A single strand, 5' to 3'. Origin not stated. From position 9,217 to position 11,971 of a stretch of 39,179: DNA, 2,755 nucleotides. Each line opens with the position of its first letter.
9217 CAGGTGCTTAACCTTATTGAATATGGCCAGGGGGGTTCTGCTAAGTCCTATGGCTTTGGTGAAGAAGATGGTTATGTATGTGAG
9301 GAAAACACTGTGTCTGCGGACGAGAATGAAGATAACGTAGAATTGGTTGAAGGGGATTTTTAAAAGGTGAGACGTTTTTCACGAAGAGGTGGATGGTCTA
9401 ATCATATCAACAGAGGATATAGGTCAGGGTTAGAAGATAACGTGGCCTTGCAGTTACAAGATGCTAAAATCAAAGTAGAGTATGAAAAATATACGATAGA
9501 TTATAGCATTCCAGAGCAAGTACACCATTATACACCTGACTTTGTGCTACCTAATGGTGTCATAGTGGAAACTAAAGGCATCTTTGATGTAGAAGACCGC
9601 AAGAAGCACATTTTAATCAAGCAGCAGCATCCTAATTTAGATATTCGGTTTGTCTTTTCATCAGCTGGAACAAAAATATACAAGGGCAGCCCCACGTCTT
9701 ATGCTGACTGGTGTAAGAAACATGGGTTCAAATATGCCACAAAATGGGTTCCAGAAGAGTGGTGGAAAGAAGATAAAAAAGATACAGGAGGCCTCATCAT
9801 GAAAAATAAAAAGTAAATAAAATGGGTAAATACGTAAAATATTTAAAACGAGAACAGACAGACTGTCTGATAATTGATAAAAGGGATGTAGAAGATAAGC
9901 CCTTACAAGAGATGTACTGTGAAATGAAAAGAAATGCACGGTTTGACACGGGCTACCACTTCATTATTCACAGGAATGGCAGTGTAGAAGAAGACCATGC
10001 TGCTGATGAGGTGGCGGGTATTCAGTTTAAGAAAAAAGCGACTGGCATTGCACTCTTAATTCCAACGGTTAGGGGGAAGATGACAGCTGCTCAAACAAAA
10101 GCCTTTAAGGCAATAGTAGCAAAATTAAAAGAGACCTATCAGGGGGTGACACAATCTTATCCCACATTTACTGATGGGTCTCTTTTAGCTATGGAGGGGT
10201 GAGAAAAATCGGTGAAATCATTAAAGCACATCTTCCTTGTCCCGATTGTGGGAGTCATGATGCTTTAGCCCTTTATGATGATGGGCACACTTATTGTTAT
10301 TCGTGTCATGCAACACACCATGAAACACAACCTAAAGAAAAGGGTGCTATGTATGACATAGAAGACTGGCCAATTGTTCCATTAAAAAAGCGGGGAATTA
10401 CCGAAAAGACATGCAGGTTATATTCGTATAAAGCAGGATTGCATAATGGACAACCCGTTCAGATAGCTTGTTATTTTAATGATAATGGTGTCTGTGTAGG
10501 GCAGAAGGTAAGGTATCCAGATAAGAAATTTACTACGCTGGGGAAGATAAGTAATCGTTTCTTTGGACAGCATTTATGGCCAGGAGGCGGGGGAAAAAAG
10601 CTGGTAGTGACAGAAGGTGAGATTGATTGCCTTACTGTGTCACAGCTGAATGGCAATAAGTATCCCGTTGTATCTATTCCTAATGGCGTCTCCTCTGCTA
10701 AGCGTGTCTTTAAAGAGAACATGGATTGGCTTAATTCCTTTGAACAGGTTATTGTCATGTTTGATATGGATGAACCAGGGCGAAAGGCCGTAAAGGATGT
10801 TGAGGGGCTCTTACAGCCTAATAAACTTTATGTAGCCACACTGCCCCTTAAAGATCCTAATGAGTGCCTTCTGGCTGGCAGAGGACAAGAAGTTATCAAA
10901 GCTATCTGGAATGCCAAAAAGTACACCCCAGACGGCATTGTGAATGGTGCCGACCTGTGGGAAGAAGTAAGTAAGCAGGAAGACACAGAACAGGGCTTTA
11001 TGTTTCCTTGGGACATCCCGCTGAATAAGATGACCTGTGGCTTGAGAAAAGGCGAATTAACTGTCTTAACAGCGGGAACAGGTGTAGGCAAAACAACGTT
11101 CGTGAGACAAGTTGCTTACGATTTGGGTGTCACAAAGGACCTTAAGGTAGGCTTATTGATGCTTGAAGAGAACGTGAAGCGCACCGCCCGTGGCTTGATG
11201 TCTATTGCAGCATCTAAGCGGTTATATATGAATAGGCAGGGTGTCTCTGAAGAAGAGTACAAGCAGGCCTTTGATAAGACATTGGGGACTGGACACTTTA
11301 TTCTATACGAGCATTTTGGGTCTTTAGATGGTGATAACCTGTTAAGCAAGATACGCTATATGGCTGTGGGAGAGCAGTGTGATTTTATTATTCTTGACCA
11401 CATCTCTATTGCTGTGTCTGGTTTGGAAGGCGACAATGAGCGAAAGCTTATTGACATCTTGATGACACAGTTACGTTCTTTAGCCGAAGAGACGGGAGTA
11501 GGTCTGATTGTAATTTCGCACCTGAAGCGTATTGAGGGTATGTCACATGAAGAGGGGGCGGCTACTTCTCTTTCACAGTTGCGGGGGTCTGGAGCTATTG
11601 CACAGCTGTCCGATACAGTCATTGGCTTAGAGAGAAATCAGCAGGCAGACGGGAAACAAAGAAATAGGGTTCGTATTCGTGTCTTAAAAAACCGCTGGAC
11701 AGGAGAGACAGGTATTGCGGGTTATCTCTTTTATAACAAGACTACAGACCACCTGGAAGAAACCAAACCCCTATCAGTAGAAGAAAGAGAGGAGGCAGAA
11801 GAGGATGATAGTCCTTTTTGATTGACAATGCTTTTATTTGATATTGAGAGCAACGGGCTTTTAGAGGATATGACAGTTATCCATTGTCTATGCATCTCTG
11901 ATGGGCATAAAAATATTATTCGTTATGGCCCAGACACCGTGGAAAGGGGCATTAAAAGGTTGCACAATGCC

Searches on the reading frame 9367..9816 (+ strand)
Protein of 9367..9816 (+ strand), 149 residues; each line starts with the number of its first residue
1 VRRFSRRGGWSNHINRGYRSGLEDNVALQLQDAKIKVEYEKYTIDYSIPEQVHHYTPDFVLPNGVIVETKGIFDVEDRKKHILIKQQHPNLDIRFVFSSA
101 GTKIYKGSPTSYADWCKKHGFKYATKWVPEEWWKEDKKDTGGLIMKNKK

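Call 16: search_protein_families(library=phrogs, proteins=[window:9367-9816:+], max_evalue=0.001)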
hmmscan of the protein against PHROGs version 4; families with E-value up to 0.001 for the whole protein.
window:9367-9816:+ (149 aa): 5 families
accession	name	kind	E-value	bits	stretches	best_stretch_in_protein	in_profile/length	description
phrog_945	-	DNA, RNA and nucleotide metabolism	3.8e-54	183.4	1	10-147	6-143/145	endonuclease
phrog_27028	-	DNA, RNA and nucleotide metabolism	1.4e-23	83.7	1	83-137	2-56/72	endonuclease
phrog_9019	-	DNA, RNA and nucleotide metabolism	1.7e-06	29.1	1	10-88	51-127/160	Holliday junction resolvase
phrog_15427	-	DNA, RNA and nucleotide metabolism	0.00038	21.1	0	10-64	154-210/270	endonuclease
phrog_29037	-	DNA, RNA and nucleotide metabolism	0.00091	19.8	0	16-91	134-204/241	endonuclease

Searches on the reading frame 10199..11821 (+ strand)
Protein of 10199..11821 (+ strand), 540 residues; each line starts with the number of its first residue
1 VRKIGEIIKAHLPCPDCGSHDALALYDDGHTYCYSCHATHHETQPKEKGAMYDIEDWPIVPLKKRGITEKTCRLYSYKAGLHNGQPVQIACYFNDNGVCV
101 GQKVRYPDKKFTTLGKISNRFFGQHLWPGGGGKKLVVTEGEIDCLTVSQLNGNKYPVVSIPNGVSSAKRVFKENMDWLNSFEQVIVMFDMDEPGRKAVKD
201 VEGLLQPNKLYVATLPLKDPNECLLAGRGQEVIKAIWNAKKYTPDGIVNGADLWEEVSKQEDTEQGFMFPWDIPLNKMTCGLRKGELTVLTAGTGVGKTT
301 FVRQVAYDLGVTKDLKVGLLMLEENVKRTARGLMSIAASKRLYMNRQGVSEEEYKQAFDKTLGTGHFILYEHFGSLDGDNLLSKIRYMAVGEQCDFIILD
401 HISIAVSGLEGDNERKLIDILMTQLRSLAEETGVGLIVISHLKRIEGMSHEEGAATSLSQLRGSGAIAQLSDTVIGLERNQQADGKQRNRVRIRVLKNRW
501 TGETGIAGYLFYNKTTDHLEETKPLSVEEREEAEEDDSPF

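Call 16: search_protein_families(library=phrogs, proteins=[window:10199-11821:+], max_evalue=0.001)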
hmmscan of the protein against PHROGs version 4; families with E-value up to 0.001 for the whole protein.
window:10199-11821:+ (540 aa): 8 families
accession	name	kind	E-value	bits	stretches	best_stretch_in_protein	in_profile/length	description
phrog_239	-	DNA, RNA and nucleotide metabolism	3.4e-197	659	1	7-536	38-613/801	DNA primase/helicase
phrog_19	-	DNA, RNA and nucleotide metabolism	1.7e-34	120.7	1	251-533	316-592/621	DnaB-like replicative helicase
phrog_243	-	DNA, RNA and nucleotide metabolism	1.5e-19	71.1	1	256-499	9-242/273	DnaB-like replicative helicase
phrog_5482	-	unknown function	2.3e-13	50.6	1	273-515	38-292/341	-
phrog_47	-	DNA, RNA and nucleotide metabolism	2.4e-13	50.5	1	58-243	150-337/947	DNA primase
phrog_3123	-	unknown function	6.2e-07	29.3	1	384-529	448-579/583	-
phrog_849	-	DNA, RNA and nucleotide metabolism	9.5e-05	22.5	1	119-238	226-341/435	DNA primase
phrog_18375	-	DNA, RNA and nucleotide metabolism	0.00045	19.6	1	281-503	371-594/644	DNA primase/helicase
